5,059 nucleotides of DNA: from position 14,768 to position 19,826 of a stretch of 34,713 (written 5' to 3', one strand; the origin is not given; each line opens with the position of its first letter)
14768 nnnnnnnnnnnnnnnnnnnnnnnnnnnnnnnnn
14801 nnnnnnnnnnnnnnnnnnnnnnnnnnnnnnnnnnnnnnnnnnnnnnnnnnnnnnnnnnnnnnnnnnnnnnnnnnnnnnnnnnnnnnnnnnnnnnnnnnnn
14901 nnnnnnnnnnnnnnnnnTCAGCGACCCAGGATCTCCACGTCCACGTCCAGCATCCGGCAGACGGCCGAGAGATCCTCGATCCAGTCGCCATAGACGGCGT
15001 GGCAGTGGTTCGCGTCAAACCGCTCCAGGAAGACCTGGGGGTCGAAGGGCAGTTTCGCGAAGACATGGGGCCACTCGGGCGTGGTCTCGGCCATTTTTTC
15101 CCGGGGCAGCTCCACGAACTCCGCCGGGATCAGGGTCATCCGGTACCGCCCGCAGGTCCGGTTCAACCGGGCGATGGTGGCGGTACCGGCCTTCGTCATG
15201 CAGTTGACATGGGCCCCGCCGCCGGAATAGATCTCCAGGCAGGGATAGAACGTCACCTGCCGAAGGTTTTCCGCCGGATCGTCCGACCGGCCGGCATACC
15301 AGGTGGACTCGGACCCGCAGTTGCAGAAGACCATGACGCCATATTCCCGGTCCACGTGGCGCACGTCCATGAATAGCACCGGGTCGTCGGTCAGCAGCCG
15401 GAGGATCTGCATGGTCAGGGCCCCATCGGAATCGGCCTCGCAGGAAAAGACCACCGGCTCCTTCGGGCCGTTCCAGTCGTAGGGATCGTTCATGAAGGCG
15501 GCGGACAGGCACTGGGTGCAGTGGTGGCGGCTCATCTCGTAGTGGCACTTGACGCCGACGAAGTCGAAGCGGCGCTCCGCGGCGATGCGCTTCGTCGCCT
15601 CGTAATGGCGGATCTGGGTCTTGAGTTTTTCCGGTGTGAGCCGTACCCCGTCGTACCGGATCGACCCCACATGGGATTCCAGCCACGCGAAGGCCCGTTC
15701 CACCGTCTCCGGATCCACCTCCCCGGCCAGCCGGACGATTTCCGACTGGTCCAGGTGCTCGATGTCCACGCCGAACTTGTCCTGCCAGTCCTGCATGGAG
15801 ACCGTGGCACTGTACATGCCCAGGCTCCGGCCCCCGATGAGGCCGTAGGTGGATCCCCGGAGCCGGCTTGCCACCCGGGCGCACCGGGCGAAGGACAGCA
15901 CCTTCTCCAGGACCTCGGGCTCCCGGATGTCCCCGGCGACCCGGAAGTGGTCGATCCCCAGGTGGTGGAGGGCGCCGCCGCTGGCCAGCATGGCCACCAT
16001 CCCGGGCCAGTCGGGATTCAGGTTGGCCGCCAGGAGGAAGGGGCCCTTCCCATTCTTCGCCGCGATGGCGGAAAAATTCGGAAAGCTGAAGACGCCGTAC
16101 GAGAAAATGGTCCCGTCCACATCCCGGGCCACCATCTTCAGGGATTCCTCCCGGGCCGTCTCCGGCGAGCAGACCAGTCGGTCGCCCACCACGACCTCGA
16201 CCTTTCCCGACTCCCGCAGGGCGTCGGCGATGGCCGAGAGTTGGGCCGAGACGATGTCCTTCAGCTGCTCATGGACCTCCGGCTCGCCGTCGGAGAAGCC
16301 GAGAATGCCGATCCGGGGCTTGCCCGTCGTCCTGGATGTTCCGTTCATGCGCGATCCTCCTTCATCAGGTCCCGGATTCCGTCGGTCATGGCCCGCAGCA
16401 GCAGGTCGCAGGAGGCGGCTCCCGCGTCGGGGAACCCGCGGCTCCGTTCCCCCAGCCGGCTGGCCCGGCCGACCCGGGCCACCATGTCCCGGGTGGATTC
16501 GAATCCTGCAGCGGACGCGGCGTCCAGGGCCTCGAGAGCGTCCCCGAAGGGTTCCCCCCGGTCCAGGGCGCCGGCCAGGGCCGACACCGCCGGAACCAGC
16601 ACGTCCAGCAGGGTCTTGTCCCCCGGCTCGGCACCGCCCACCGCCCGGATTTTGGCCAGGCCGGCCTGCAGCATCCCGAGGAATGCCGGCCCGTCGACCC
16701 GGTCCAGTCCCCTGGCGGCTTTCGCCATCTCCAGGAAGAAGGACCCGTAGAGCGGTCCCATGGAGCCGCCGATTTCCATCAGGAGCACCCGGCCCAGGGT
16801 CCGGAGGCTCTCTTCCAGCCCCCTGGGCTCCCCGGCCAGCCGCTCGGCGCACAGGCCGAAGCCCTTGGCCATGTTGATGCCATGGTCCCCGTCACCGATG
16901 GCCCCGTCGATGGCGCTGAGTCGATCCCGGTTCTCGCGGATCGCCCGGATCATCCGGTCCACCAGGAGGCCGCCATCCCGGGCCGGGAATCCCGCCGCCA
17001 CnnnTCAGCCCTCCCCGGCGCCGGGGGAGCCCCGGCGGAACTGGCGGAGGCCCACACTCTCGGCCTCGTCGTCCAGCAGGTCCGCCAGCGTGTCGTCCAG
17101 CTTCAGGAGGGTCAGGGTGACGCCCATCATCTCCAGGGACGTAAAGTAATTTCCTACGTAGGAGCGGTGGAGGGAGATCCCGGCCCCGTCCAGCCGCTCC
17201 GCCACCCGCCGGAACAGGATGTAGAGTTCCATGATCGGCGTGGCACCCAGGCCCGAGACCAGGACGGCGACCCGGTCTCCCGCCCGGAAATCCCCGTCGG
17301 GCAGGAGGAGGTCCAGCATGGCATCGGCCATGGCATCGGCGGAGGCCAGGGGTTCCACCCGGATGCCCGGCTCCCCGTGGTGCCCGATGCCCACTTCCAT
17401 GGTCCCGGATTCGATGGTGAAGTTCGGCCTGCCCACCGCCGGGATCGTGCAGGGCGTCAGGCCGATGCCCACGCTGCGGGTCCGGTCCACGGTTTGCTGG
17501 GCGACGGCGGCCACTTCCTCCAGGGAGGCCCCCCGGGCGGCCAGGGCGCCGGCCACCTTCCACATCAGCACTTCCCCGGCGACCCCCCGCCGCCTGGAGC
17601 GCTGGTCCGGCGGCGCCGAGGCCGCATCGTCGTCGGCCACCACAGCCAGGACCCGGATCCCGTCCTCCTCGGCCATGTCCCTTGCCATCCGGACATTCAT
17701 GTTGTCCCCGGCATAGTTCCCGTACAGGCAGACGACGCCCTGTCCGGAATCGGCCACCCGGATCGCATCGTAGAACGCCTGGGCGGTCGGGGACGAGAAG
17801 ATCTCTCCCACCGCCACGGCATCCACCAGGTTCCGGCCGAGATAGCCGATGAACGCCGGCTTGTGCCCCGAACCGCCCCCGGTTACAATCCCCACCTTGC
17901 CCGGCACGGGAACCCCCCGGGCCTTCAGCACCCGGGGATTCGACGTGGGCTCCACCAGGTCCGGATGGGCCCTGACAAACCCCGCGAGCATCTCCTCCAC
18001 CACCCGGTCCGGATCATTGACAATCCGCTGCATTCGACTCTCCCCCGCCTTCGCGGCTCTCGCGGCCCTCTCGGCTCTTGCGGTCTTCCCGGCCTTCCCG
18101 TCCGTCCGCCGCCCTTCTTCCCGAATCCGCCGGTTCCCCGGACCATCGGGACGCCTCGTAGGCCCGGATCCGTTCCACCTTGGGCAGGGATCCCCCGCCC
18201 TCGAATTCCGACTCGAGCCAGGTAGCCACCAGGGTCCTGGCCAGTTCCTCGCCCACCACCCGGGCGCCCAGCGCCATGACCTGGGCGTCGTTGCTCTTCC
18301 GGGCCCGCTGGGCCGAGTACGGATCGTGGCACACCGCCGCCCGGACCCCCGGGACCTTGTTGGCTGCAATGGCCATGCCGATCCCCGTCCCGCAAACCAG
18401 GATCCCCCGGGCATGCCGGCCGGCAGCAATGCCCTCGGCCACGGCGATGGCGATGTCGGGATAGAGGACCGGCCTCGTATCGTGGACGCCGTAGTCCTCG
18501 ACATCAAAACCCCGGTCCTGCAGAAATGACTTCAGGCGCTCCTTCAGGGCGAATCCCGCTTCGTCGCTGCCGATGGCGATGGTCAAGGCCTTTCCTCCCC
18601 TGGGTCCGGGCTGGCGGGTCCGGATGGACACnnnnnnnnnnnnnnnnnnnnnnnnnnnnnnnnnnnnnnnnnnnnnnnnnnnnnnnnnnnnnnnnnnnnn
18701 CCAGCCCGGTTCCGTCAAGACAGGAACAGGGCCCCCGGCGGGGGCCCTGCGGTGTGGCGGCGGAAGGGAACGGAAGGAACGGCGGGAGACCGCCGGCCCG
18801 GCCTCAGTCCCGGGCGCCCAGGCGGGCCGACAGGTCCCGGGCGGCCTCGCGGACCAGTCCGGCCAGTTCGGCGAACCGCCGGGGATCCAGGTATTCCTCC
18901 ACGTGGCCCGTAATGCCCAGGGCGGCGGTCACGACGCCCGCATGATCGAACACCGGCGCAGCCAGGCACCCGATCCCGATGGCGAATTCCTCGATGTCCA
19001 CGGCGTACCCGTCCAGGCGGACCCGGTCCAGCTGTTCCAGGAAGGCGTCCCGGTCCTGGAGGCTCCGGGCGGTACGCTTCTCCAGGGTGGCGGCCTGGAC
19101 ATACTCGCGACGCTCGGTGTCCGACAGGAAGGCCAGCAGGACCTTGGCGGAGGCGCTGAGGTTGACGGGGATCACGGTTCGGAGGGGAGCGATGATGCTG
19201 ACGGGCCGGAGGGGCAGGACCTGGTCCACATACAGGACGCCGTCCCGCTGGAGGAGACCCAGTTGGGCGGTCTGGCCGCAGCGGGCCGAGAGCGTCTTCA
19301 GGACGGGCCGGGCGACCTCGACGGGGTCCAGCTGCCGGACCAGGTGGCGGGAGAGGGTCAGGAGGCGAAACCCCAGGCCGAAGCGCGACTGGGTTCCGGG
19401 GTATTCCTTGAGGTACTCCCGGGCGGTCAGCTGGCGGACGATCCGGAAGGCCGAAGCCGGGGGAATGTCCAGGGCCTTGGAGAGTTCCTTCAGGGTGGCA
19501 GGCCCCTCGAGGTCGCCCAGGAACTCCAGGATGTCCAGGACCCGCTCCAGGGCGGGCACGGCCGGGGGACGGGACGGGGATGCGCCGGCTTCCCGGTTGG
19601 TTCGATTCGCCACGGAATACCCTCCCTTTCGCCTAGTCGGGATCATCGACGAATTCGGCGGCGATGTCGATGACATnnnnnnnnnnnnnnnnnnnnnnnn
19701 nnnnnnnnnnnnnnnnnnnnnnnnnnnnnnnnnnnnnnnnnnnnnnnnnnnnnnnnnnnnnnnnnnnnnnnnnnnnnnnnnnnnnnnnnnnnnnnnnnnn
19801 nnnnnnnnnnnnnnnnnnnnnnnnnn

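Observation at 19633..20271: Specialised NusG paralog (LoaP/UpxY-like) wedged between araBD and the IclR/catabolic operon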

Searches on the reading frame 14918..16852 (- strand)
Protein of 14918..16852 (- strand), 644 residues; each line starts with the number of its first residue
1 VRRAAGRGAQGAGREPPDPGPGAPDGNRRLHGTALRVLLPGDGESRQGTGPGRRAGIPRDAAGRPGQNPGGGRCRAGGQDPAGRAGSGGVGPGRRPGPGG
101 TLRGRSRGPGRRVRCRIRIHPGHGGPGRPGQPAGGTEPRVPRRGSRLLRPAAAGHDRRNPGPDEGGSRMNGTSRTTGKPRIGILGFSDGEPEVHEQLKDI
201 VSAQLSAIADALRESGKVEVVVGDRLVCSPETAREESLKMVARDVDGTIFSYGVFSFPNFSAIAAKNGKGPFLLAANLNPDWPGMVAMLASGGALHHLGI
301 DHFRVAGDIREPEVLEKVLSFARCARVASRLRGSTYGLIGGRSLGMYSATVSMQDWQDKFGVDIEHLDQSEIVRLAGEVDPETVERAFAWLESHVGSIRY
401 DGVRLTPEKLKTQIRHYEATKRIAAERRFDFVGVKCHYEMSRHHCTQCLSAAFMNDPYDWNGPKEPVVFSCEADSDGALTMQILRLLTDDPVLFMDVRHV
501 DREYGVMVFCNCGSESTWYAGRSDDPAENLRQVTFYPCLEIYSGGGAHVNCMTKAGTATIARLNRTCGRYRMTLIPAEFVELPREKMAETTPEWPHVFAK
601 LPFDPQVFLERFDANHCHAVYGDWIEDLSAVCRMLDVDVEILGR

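Call 9: search_protein_families(library=pfam, proteins=[window:14918-16852:-], max_evalue=0.00001)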
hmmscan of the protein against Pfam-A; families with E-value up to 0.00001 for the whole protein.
window:14918-16852:- (644 aa): 3 families
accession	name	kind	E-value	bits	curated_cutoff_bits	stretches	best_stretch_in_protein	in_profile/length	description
PF02952.23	Fucose_iso_C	-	5.8e-38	130.2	29.3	1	509-641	1-141/143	L-fucose isomerase, C-terminal domain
PF07881.17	Fucose_iso_N1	-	8.5e-32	110.7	28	1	178-333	1-169/169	L-fucose isomerase, first N-terminal domain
PF07882.17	Fucose_iso_N2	-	9e-11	42.1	22.3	0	446-489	137-180/180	L-fucose isomerase, second N-terminal domain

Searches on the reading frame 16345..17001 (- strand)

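Call 9: search_protein_families(library=pfam, proteins=[window:16345-17001:-], max_evalue=0.00001)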
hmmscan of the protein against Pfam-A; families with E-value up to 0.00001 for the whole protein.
window:16345-17001:- (218 aa): 1 family
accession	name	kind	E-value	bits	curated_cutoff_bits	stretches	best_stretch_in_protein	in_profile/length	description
PF02734.22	Dak2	-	1.3e-50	172.1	27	1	34-206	1-173/174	DAK2 domain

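Call 57: search_protein_families(library=ncbifam, proteins=[window:16345-16953:-], max_evalue=0.001)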
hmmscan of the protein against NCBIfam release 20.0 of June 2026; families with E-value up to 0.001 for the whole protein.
window:16345-16953:- (202 aa): 3 families
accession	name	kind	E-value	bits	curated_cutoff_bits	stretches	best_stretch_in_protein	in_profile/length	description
NF011049.0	PRK14479.1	subfamily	2.9e-51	174.7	492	1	2-193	372-566/568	dihydroxyacetone kinase family protein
TIGR02365.1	dha_L_ycgS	equivalog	3.4e-49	167.2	138.3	1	3-190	10-195/196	dihydroxyacetone kinase subunit DhaL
TIGR02361.1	dak_ATP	equivalog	3.1e-25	88.8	574.95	1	3-189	394-582/583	glycerone kinase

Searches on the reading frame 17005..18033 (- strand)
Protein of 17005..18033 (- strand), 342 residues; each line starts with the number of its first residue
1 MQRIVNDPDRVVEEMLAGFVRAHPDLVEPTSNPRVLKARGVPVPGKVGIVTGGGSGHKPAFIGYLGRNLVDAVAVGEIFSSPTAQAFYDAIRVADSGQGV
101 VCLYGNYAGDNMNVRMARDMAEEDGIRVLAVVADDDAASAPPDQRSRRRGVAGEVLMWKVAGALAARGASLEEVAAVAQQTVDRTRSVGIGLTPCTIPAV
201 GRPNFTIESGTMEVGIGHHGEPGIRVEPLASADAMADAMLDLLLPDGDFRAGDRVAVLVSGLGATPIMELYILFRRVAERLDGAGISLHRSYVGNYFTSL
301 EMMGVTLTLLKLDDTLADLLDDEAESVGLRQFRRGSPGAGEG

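Call 57: search_protein_families(library=ncbifam, proteins=[window:17005-18033:-], max_evalue=0.001)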
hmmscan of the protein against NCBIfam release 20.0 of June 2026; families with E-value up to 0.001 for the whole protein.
window:17005-18033:- (342 aa): 4 families
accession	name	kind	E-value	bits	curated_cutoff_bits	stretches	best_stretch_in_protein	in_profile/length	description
NF011049.0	PRK14479.1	subfamily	3.2e-130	435.4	492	1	1-331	1-329/568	dihydroxyacetone kinase family protein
TIGR02363.1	dhaK1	equivalog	2.7e-109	365.2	406.25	1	1-327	1-327/329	dihydroxyacetone kinase subunit DhaK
TIGR02361.1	dak_ATP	equivalog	1.7e-75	254.8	574.95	1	3-328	2-342/583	glycerone kinase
TIGR02362.1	dhaK1b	equivalog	2.4e-64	217.5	413.25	1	3-315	1-311/326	DhaKLM operon coactivator DhaQ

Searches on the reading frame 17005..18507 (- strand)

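Call 3: search_protein_families(library=pfam, proteins=[window:17005-18507:-], max_evalue=0.01)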
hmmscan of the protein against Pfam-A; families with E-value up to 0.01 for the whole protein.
window:17005-18507:- (500 aa): 1 family
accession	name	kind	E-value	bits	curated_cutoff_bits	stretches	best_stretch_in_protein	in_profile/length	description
PF02733.22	Dak1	-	9.1e-112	373.4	31.4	1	176-484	2-311/313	Dak1 domain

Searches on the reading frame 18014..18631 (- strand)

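Call 3: search_protein_families(library=pfam, proteins=[window:18014-18631:-], max_evalue=0.01)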
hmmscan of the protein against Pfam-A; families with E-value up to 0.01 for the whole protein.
window:18014-18631:- (205 aa): 1 family
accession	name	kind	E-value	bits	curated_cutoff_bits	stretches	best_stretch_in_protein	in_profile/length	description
PF02502.23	LacAB_rpiB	-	3.8e-54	182.8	24.7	1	18-155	1-138/138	Ribose/Galactose Isomerase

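Call 57: search_protein_families(library=ncbifam, proteins=[window:18014-18586:-], max_evalue=0.001)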
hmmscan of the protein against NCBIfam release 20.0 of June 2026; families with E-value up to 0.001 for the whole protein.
window:18014-18586:- (190 aa): 12 families
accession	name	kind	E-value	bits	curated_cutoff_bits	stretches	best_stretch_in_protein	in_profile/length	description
NF004051.0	PRK05571.1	subfamily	2.4e-56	189.6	135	1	1-145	2-147/149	ribose-5-phosphate isomerase B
TIGR01120.1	rpiB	equivalog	2.9e-48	163.4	138.65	1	3-142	2-141/143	ribose 5-phosphate isomerase B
TIGR02133.1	RPI_actino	equivalog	5.2e-47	159.4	168.2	1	1-145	1-147/148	ribose-5-phosphate isomerase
TIGR00689.1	rpiB_lacA_lacB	subfamily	2.5e-46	157.2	88.3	1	3-145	1-144/145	RpiB/LacA/LacB family sugar-phosphate isomerase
NF051858.1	EryPhIsonDerIRhiz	equivalog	4.9e-46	156.5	240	1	1-143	1-146/150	D-erythrulose-4-phosphate isomerase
NF006381.0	PRK08622.1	equivalog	4.6e-30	104.7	234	1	1-129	1-129/171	galactose-6-phosphate isomerase subunit LacB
NF006380.0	PRK08621.1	equivalog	1.8e-26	93.2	164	1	1-132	1-130/142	galactose-6-phosphate isomerase subunit LacA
TIGR01119.1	lacB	equivalog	6.1e-24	84.6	312.55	1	1-130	1-130/171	galactose-6-phosphate isomerase subunit LacB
NF009257.0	PRK12613.1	equivalog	2.4e-22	79.6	243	1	1-133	1-130/141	galactose-6-phosphate isomerase subunit LacA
NF009258.0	PRK12615.1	equivalog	8e-22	77.9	325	1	1-130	1-130/171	galactose-6-phosphate isomerase subunit LacB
TIGR01118.1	lacA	equivalog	1.1e-21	77.4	181.1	1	1-133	1-131/141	galactose-6-phosphate isomerase subunit LacA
NF006753.0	PRK09273.1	equivalog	1.7e-07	30.8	137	1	15-106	19-112/211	hypothetical protein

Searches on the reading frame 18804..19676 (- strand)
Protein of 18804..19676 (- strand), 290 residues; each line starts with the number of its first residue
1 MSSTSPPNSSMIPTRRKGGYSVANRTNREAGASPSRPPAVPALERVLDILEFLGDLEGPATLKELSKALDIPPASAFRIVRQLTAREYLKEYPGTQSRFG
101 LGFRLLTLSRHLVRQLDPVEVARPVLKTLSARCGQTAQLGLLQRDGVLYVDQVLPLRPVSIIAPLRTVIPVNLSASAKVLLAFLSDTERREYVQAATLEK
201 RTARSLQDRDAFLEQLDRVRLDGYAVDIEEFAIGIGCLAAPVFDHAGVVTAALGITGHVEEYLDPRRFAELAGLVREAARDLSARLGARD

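Call 3: search_protein_families(library=pfam, proteins=[window:18804-19676:-], max_evalue=0.01)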
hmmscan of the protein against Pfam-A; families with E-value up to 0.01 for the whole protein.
window:18804-19676:- (290 aa): 6 families
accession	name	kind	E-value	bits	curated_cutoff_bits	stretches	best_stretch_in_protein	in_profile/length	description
PF01614.24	IclR_C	-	4.1e-39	134.3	24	1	113-283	4-173/174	Bacterial transcriptional regulator IclR C-terminal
PF09339.16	HTH_IclR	-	9.4e-12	45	22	1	42-90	1-49/52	IclR helix-turn-helix domain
PF12802.13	MarR_2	-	7.5e-07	29.7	27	1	47-90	8-51/61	MarR family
PF13412.12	HTH_24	-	0.0013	18.7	21.9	1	47-90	6-48/48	Winged helix-turn-helix DNA-binding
PF01047.28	MarR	-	0.0021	18.3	24.6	1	57-96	15-54/59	MarR family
PF01978.25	TrmB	-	0.0089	16.3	25.6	0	57-95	20-58/68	Sugar-specific transcriptional regulator TrmB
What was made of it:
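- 18804..19613 (-): IclR-family regulator. Its GTG at 19613 is preceded by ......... and lies 20 nt after the loaP stop, so it is probably co-transcribed with loaP. Pfam HTH_IclR and IclR_C (call 3).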

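Call 4: search_protein_families(library=ncbifam, proteins=[window:18804-19676:-], max_evalue=0.01)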
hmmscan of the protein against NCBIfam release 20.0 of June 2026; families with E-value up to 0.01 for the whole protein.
window:18804-19676:- (290 aa): 8 families
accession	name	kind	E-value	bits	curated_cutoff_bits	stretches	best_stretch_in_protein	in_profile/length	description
NF045644.1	TransRegBhcR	equivalog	3.2e-44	151.2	350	1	36-288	18-267/267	HTH-type transcriptional regulator BhcR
TIGR02431.1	pcaR_pcaU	subfamily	4.1e-34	118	284.75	1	40-285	5-247/248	beta-ketoadipate pathway transcriptional regulators, PcaR/PcaU/PobR family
NF011671.1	PRK15090.1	equivalog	4.3e-32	111.3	275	1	35-288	5-255/256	DNA-binding transcriptional regulator KdgR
NF007548.0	PRK10163.1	equivalog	2.4e-31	108.8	406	1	25-288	6-267/271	HTH-type transcriptional repressor AllR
NF008601.2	PRK11569.1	equivalog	9.2e-27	93.9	380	1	29-287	15-273/276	glyoxylate bypass operon transcriptional repressor IclR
NF007342.0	PRK09834.1-4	equivalog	3.7e-10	39.2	251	1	39-256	10-226/263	DNA-binding transcriptional regulator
NF007341.0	PRK09834.1-3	equivalog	4e-08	32.7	269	1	40-253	7-225/274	DNA-binding transcriptional regulator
NF007339.0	PRK09834.1-1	equivalog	5.1e-05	22.7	299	1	25-248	5-229/271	DNA-binding transcriptional regulator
